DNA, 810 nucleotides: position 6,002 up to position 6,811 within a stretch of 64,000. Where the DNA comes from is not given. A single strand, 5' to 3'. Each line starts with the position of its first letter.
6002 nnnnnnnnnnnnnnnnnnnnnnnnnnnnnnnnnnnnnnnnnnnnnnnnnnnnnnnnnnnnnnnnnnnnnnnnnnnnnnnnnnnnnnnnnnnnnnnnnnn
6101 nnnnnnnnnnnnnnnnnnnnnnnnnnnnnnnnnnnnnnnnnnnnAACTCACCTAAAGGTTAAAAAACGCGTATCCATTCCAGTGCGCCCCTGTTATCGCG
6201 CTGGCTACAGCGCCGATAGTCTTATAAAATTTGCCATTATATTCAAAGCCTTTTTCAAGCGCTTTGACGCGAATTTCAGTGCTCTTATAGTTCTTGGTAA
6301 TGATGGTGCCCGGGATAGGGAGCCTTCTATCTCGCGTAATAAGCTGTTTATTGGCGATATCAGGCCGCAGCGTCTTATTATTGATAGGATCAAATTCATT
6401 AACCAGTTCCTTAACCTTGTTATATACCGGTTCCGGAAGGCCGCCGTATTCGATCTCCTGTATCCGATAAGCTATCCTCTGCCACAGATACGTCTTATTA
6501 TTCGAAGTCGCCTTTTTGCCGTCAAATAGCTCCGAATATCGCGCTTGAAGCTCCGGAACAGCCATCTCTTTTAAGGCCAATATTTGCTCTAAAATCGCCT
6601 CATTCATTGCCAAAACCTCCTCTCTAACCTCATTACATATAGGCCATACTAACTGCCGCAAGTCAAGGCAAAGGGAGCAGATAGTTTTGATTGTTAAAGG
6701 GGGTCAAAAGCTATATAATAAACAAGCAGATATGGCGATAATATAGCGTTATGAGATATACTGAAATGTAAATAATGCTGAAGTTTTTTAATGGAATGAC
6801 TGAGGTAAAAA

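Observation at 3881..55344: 13-bp copy of the tRNA-Glu 3' end 51.4 kb downstream: possible outer att boundary of the whole accessory stretch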

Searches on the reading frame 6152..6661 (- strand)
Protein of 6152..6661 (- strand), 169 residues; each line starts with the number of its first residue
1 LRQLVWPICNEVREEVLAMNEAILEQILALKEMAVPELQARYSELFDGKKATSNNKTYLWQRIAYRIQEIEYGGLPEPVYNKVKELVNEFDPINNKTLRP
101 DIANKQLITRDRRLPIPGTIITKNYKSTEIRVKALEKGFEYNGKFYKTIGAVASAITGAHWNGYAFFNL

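Call 7: search_protein_families(library=pfam, proteins=[window:6152-6661:-])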
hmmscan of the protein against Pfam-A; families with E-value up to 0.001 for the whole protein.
window:6152-6661:- (169 aa): 1 family
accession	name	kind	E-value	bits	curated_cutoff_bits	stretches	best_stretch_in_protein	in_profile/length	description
PF11149.13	DUF2924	-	7.4e-36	123.9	31.2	1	25-169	2-134/135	Protein of unknown function (DUF2924)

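Call 23: search_protein_families(library=phrogs, proteins=[window:6152-6661:-], max_evalue=0.01)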
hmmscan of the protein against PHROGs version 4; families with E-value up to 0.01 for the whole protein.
window:6152-6661:- (169 aa): 1 family
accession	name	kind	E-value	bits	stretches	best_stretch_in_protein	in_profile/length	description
phrog_11806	-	unknown function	2.5e-35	122.6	1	18-169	4-144/154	-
